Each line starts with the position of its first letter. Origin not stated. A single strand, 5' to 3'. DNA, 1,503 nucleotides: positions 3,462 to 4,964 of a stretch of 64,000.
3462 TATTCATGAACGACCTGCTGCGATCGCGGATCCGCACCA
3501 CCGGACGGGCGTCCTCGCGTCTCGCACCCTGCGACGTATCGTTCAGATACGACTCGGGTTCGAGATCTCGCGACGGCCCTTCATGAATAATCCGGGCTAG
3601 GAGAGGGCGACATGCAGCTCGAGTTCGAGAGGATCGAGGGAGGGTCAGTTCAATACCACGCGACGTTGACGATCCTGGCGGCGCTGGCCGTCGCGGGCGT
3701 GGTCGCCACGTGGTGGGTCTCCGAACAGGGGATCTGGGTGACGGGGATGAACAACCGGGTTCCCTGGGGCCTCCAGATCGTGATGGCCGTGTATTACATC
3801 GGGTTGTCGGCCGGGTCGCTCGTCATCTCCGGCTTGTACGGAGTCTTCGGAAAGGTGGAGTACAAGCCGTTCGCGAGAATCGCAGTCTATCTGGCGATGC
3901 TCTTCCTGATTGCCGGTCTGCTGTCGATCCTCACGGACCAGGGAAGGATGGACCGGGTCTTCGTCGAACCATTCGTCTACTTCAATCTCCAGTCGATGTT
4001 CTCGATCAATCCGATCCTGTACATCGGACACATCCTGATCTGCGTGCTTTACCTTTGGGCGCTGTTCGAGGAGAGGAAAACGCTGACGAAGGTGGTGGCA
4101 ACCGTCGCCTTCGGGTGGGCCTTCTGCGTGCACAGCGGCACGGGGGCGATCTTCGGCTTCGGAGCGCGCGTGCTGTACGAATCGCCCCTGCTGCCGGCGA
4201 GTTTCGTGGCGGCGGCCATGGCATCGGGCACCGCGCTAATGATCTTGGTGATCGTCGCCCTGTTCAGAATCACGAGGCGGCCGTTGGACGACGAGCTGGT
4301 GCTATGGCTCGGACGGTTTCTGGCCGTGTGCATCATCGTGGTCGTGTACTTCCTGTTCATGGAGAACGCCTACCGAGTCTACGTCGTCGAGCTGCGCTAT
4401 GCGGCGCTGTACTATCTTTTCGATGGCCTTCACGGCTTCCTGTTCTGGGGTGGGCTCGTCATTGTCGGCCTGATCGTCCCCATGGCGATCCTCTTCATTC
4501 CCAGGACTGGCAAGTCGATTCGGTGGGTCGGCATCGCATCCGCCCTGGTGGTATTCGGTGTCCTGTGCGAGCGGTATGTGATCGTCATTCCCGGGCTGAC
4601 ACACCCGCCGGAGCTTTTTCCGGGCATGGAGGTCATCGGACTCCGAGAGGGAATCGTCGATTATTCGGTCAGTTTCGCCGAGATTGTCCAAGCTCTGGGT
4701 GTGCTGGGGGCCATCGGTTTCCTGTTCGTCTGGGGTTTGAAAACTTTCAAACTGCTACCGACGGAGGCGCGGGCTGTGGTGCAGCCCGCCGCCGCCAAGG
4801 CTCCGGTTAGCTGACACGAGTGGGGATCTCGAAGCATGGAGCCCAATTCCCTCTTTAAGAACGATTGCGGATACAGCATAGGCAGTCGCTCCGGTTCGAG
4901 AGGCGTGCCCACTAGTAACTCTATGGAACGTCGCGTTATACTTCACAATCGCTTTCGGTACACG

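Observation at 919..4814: qmoC overlaps a second DsrJ-DsrO-DsrP-like module: candidate Qmo-JOP transmembrane complex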

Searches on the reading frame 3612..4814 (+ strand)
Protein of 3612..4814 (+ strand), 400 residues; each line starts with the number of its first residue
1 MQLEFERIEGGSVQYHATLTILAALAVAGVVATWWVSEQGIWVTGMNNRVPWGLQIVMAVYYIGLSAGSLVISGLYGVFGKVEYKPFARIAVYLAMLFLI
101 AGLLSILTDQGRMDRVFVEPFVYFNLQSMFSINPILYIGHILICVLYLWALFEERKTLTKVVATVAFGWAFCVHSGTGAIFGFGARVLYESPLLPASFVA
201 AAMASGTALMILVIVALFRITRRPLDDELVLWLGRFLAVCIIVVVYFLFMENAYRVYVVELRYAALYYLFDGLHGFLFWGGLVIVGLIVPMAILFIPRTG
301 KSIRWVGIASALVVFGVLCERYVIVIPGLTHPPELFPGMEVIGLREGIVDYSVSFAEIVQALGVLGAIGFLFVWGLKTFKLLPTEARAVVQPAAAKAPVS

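Call 3: search_protein_families(library=pfam, proteins=[window:3612-4814:+], max_evalue=0.01)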
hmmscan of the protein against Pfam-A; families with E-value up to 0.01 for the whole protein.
window:3612-4814:+ (400 aa): 1 family
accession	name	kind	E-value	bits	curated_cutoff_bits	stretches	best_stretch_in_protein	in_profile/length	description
PF03916.19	NrfD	-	3.7e-48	165.2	25.8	1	42-330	1-310/313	Polysulphide reductase, NrfD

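Call 4: search_protein_families(library=ncbifam, proteins=[window:3612-4814:+], max_evalue=0.01)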
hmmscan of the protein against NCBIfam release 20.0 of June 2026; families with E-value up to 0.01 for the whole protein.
window:3612-4814:+ (400 aa): 2 families
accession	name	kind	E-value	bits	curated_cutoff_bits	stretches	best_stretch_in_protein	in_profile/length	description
NF045798.1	DsrP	equivalog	9e-25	87.8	350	1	7-329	4-301/346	sulfate reduction electron transfer complex DsrMKJOP subunit DsrP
NF041784.1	mnquin_red_QrcD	equivalog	5.5e-12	45.7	570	2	198-332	223-360/408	menaquinone reductase integral membrane subunit QrcD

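Call 14: find_encoding_contigs(protein=window:3612-4814:+, flank=10000, max_places=6)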
Protein window:3612-4814:+ (400 aa): no gene with exactly this product is on record in the collection.

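Call 15: find_homologous_proteins(query=window:3612-4814:+, max_evalue=1e-10)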
Query window:3612-4814:+ (400 aa): 1016 proteins with E <= 1e-10 among 8000 candidates; the best 120 are listed.
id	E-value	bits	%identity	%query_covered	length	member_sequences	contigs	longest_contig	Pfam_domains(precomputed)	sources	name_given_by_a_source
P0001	4.0e-231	785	91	100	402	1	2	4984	PF03916.20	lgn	-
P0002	4.6e-231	785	91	100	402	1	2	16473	PF03916.20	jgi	jgi:molybdopterin-containing oxidoreductase family membrane subunit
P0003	5.1e-230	782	90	100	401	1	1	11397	PF03916.20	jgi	jgi:molybdopterin-containing oxidoreductase family membrane subunit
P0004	6.1e-228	775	89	100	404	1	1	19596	PF03916.20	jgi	jgi:molybdopterin-containing oxidoreductase family membrane subunit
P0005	2.9e-225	766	88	100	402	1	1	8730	PF03916.20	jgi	jgi:Ni/Fe-hydrogenase subunit HybB-like protein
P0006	1.1e-220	751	86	100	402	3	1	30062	PF03916.20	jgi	jgi:molybdopterin-containing oxidoreductase family membrane subunit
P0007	1.8e-218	744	85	99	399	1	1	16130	PF03916.20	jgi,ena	jgi:molybdopterin-containing oxidoreductase family membrane subunit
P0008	4.8e-216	736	84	99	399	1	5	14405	PF03916.20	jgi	jgi:molybdopterin-containing oxidoreductase family membrane subunit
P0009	5.5e-216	736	84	99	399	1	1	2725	PF03916.20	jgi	jgi:molybdopterin-containing oxidoreductase family membrane subunit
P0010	1.3e-215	734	84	99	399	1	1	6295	PF03916.20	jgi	jgi:molybdopterin-containing oxidoreductase family membrane subunit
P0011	2.7e-215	733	84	100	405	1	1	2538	PF03916.20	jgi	jgi:molybdopterin-containing oxidoreductase family membrane subunit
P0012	3.3e-209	713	81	100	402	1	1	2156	PF03916.20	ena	-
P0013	5.0e-209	713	82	100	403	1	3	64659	PF03916.20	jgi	jgi:molybdopterin-containing oxidoreductase family membrane subunit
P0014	2.9e-208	710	80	100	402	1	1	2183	PF03916.20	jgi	-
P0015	6.3e-208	709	83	98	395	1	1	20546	PF03916.20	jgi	jgi:molybdopterin-containing oxidoreductase family membrane subunit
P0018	7.9e-207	705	82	99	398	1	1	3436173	PF03916.20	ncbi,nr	ncbi:MAG: polysulfide reductase NrfD [Candidatus Zixiibacteriota bacterium]|nr:MAG: polysulfide redu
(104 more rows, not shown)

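Call 16: find_related_loci(query=window:3612-4814:+, collection=genome_contigs, flank=8000)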
Query window:3612-4814:+ (400 aa) in genome_contigs; peptide patterns used: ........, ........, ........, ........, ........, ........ (x = any residue, [..] = any of these).
196 stretches matched a pattern; 54 encode a relative of the query (tblastn E <= 1e-3); 54 distinct loci.
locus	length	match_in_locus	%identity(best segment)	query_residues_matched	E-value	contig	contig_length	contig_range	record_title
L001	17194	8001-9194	82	1-396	0e+0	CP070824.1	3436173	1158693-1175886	MAG: Candidatus Zixiibacteriota bacterium isolate bin1124 chromosome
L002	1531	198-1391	80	1-396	0e+0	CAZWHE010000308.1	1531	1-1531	MAG TPA_asm: uncultured Phycisphaerales bacterium isolate binchicken_co65_83 genome assembly, contig: NODE_259674_length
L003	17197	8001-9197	77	1-397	0e+0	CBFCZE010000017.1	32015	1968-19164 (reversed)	MAG TPA_asm: uncultured bacterium isolate SRR26215683_binner13_Refined_79 genome assembly, contig: ERZ25073488.324, whol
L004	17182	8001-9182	77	1-392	0e+0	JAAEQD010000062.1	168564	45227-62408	MAG: Candidatus Zixiibacteriota bacterium isolate Gpa_9 GpaG_CONTIG742168, whole genome shotgun sequence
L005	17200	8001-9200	76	1-398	0e+0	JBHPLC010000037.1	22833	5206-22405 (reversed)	Candidate division KSB1 bacterium isolate SAG AM-322-I22 AM-322-I22_NODE_37, whole genome shotgun sequence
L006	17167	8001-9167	78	1-387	0e+0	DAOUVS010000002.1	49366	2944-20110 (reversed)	MAG TPA_asm: Candidatus Zixiibacteriota bacterium isolate CSMAG_855 CSMAG_855_k127_3253132_length_49366_cov_11.6646, who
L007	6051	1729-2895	78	1-387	0e+0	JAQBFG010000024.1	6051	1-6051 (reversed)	MAG: Candidatus Zixiibacteriota bacterium isolate MAG_439_bin-06 439_bin-06_ctg-024, whole genome shotgun sequence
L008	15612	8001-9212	75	1-400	0e+0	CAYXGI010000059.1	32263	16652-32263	MAG TPA_asm: uncultured Phycisphaerales bacterium isolate binchicken_co147_286 genome assembly, contig: NODE_4732_length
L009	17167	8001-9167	81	1-387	0e+0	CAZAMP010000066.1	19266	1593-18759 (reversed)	MAG TPA_asm: uncultured bacterium isolate SRP077602_co10_281 genome assembly, contig: NODE_8782_length_19266_cov_9.59642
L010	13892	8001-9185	77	1-394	0e+0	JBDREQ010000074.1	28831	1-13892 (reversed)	MAG: Candidatus Zixiibacteriota bacterium isolate MEGAHIT-group-1.322 k141_14057661, whole genome shotgun sequence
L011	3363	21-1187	77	1-387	0e+0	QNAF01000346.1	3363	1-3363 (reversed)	MAG: Candidatus Zixiibacteriota bacterium isolate B22_G1 B22_Guay1_scaffold_29722, whole genome shotgun sequence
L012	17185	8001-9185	74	1-393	0e+0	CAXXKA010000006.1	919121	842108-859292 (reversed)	MAG: uncultured candidate division Zixibacteria bacterium isolate 057be676-9b3e-4ab3-9904-799d5201c552 genome assembly,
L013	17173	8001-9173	74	1-389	0e+0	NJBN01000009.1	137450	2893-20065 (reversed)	MAG: candidate division LCP-89 bacterium B3_LCP 54, whole genome shotgun sequence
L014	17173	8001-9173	74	1-389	0e+0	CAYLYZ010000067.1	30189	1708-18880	MAG TPA_asm: uncultured bacterium isolate SRP077602_co7_566 genome assembly, contig: NODE_7463_length_30189_cov_18.92891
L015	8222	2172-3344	74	1-389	0e+0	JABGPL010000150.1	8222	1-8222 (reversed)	MAG: Calditrichaeota bacterium isolate co234_bin30 co234_bin30_Ctg150, whole genome shotgun sequence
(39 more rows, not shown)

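Call 19: find_encoding_contigs(protein=P0018, flank=10000, max_places=2)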
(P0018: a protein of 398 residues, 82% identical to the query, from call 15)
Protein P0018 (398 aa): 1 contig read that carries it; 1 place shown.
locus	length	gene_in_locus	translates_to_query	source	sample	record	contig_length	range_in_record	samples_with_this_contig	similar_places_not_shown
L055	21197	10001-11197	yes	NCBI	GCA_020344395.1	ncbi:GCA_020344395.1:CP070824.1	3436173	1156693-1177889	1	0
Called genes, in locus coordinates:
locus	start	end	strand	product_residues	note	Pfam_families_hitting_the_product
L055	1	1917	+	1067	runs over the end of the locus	PF04389:Peptidase_M28, PF13517:FG-GAP_3 (faint), PF02412:TSP_3 (faint), PF01839:FG-GAP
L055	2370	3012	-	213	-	PF13860:FlgD_ig (weak), PF18962:Por_Secre_tail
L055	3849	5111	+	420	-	PF00890:FAD_binding_2 (weak), PF01266:DAO (weak), PF07992:Pyr_redox_2 (faint), PF12831:FAD_oxidored, PF13450:NAD_binding_8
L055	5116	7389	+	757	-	PF07992:Pyr_redox_2 (weak), PF00890:FAD_binding_2 (weak), PF01266:DAO (weak), PF12831:FAD_oxidored, PF13450:NAD_binding_8, PF13237:Fer4_10 (weak), PF13187:Fer4_9, PF02662:FlpD, +4 more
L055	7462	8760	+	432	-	PF13183:Fer4_8, PF13534:Fer4_17 (weak), PF13187:Fer4_9 (weak), PF27541:CitB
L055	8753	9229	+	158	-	-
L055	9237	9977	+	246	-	PF12838:Fer4_7 (faint), PF12797:Fer4_2 (faint), PF13187:Fer4_9 (faint), PF13247:Fer4_11, PF12837:Fer4_6 (weak), PF13237:Fer4_10 (weak), PF00037:Fer4 (weak)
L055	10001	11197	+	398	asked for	PF03916:NrfD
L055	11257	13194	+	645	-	PF00672:HAMP, PF00989:PAS, PF08448:PAS_4, PF13426:PAS_9, PF02518:HATPase_c, PF13589:HATPase_c_3 (faint)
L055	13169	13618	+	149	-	PF00072:Response_reg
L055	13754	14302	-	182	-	-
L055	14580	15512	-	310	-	PF01370:Epimerase, PF05368:NmrA, PF13460:NAD_binding_10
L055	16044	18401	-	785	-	PF12704:MacB_PCD, PF02687:FtsX, PF12704:MacB_PCD (weak), PF02687:FtsX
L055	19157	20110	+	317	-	PF07676:PD40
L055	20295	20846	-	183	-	-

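Call 36: search_solved_structures(query=window:3612-4814:+, max_evalue=0.01)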
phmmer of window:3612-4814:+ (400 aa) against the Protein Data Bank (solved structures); distinct sequences matched with E-value up to 0.01: 0.

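Call 44: find_encoding_contigs(protein=P0004, flank=10000, max_places=2)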
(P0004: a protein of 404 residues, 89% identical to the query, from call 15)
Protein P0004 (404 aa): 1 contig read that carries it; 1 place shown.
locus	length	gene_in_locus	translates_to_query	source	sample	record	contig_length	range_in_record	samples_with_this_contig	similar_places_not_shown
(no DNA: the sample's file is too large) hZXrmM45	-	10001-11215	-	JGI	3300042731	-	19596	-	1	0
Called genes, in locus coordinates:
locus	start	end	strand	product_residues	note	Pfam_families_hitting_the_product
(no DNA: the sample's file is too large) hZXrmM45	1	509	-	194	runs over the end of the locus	-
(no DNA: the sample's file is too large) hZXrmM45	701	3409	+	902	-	PF00069:Pkinase, PF07714:PK_Tyr_Ser-Thr, PF03109:ABC1 (weak), PF26549:Tricorn_N, PF26550:Tricorn_2nd, PF07676:PD40, PF26549:Tricorn_N, PF07676:PD40, +6 more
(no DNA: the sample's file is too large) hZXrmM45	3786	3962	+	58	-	-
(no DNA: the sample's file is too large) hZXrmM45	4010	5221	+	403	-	PF07992:Pyr_redox_2 (faint)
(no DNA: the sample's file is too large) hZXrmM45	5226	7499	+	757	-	PF07992:Pyr_redox_2 (weak), PF00890:FAD_binding_2 (weak), PF01266:DAO, PF12831:FAD_oxidored, PF13450:NAD_binding_8, PF13187:Fer4_9, PF13237:Fer4_10 (weak), PF02662:FlpD, +7 more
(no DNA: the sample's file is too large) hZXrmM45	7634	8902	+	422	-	PF13237:Fer4_10 (faint), PF13183:Fer4_8, PF13187:Fer4_9 (weak), PF13534:Fer4_17 (weak), PF27541:CitB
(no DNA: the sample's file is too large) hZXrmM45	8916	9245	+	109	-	-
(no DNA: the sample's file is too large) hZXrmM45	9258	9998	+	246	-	PF12838:Fer4_7 (faint), PF13187:Fer4_9 (faint), PF12797:Fer4_2 (faint), PF13237:Fer4_10 (faint), PF13247:Fer4_11, PF12837:Fer4_6 (weak), PF00037:Fer4 (weak)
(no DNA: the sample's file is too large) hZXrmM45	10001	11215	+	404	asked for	PF03916:NrfD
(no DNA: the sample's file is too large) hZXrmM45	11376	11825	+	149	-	PF00072:Response_reg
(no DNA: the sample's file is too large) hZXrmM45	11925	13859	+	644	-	PF00672:HAMP, PF02518:HATPase_c, PF14501:HATPase_c_5 (weak)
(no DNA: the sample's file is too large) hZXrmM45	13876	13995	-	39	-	-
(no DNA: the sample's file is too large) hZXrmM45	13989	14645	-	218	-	PF02517:Rce1-like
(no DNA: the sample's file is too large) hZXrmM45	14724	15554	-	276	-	PF00072:Response_reg, PF01597:GCV_H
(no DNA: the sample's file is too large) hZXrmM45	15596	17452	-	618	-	PF00989:PAS (weak), PF08448:PAS_4, PF13188:PAS_8, PF13426:PAS_9, PF00989:PAS, PF08448:PAS_4, PF00512:HisKA, PF02518:HATPase_c, +1 more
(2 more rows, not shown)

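Call 45: find_encoding_contigs(protein=P0006, flank=10000, max_places=2)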
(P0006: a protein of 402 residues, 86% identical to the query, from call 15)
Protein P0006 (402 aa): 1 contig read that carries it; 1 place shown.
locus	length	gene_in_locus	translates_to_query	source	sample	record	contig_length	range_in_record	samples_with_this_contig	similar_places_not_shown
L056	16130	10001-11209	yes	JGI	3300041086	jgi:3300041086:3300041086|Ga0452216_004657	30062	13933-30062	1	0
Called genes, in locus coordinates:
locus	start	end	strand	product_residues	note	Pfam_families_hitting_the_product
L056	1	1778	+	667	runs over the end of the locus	PF08448:PAS_4 (faint), PF00672:HAMP (faint), PF00989:PAS (weak), PF13426:PAS_9 (weak), PF02518:HATPase_c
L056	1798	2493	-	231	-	-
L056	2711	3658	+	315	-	PF01182:Glucosamine_iso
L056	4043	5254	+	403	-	PF07992:Pyr_redox_2 (faint)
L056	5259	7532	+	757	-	PF13237:Fer4_10 (faint), PF00890:FAD_binding_2, PF01266:DAO, PF07992:Pyr_redox_2, PF12831:FAD_oxidored, PF13450:NAD_binding_8, PF13187:Fer4_9, PF02662:FlpD, +7 more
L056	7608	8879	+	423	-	PF13183:Fer4_8, PF13187:Fer4_9 (weak), PF27541:CitB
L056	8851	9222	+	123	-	-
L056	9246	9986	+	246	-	PF13187:Fer4_9 (faint), PF12797:Fer4_2 (faint), PF13247:Fer4_11, PF12837:Fer4_6 (weak), PF13237:Fer4_10 (weak), PF00037:Fer4 (weak), PF12838:Fer4_7 (weak)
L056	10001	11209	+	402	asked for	PF03916:NrfD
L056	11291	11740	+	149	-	PF00072:Response_reg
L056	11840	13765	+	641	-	PF00672:HAMP, PF02518:HATPase_c, PF14501:HATPase_c_5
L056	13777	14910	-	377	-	-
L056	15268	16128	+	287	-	?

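Call 74: predict_structure(alignment_id=A2)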
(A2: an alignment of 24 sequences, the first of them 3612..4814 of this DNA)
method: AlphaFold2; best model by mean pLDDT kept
length: 400 residues; sequences in the alignment: 24
mean_pLDDT: 64.5   pTM: 0.64
mean pLDDT of the five models: 64.5, 60.6, 59.3, 54.5, 52.2
residues with pLDDT >= 90: 2; 70-90: 184; 50-70: 110; < 50: 104
segments of 3 or more residues with pLDDT < 50: 1-10, 45-52, 110-131, 183-193, 258-260, 326-351, 380-400
pLDDT, mean of each block of 10 residues (from residue 1): 36 76 80 62 46 63 84 69 70 84 63 39 36 67 84 78 82 67 43 59 82 80 72 81 73 54 60 73 86 84 86 83 51 37 35 61 63 58 36 40
secondary structure, 60 per line:
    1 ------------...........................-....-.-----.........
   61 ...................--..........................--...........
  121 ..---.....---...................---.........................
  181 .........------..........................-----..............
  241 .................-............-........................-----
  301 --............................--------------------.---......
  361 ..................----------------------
elements in order: H13-39 H41-44 H52-79 H82-107 H110-122 H126-130 H134-152 H156-189 H196-221 H227-257 H259-270 H272-295 H303-330 H355-378

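Call 82: fold_search(model_id=the predicted structure, library=pdb)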
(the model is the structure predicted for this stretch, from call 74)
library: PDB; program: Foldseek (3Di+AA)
matches with E <= 10: 469; with E <= 0.001: 7
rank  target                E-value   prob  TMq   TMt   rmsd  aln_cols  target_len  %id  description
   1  8k9e_C                6.5e-08  1.00  0.61  0.55   7.4       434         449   17  Cryo-EM structure of the photosynthetic alternative complex III from Chloroflexus aurantiacus at 3.3 angstrom (released 2024-03-06)
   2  6lod_C                1.5e-07  1.00  0.62  0.56   6.7       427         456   19  Cryo-EM structure of the air-oxidized photosynthetic alternative complex III from Roseiflexus castenholzii (released 2020-11-04)
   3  6btm_C                5.2e-07  1.00  0.58  0.52   7.1       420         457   16  Structure of Alternative Complex III from Flavobacterium johnsoniae (Wild Type) (released 2018-05-09)
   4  6f0k_C                4.0e-06  1.00  0.59  0.54   7.5       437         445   16  Alternative complex III (released 2018-05-09)
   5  9ilt_F                1.5e-05  1.00  0.52  0.53   7.8       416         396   14  Crystal structure of alternative complex III from Chloroflexus aurantiacus (released 2025-03-19)
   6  8k9e_F                1.5e-05  1.00  0.51  0.52   7.9       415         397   14  Cryo-EM structure of the photosynthetic alternative complex III from Chloroflexus aurantiacus at 3.3 angstrom (released 2024-03-06)
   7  6btm_F                6.9e-05  1.00  0.48  0.48   8.9       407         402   14  Structure of Alternative Complex III from Flavobacterium johnsoniae (Wild Type) (released 2018-05-09)
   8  2vpw_C                3.0e-02  1.00  0.38  0.54   7.2       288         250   14  Polysulfide reductase with bound menaquinone (released 2008-06-10)
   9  8tgk_A                1.0e-01  0.41  0.17  0.18  20.6       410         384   13  VMAT1 dimer with histamine and reserpine (released 2024-03-20)
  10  9ckz_A                1.3e-01  0.30  0.16  0.13  22.4       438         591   12  Cryo-EM structure of human XPR1 in apo state (released 2025-06-18)
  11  9j97_A                2.1e-01  0.25  0.16  0.16  23.2       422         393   11  Closed structure of human XPR1 (released 2025-03-12)
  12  9j4x_A                2.2e-01  0.30  0.17  0.18  20.8       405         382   11  CryoEM structure of human XPR1 in apo state (released 2024-12-04)
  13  6gwh                  2.2e-01  0.12  0.12  0.11  25.8       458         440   14  Outward-facing conformation of a multidrug resistance MATE family transporter of the MOP superfamily. (released 2019-06-05)
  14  8b4o_B                2.4e-01  0.97  0.38  0.44   9.0       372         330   13  Cryo-EM structure of cytochrome bd oxidase from C. glutamicum (released 2022-12-28)
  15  7d5i_A                2.9e-01  0.87  0.38  0.35  10.9       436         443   14  Structure of Mycobacterium smegmatis bd complex in the apo-form. (released 2021-06-23)
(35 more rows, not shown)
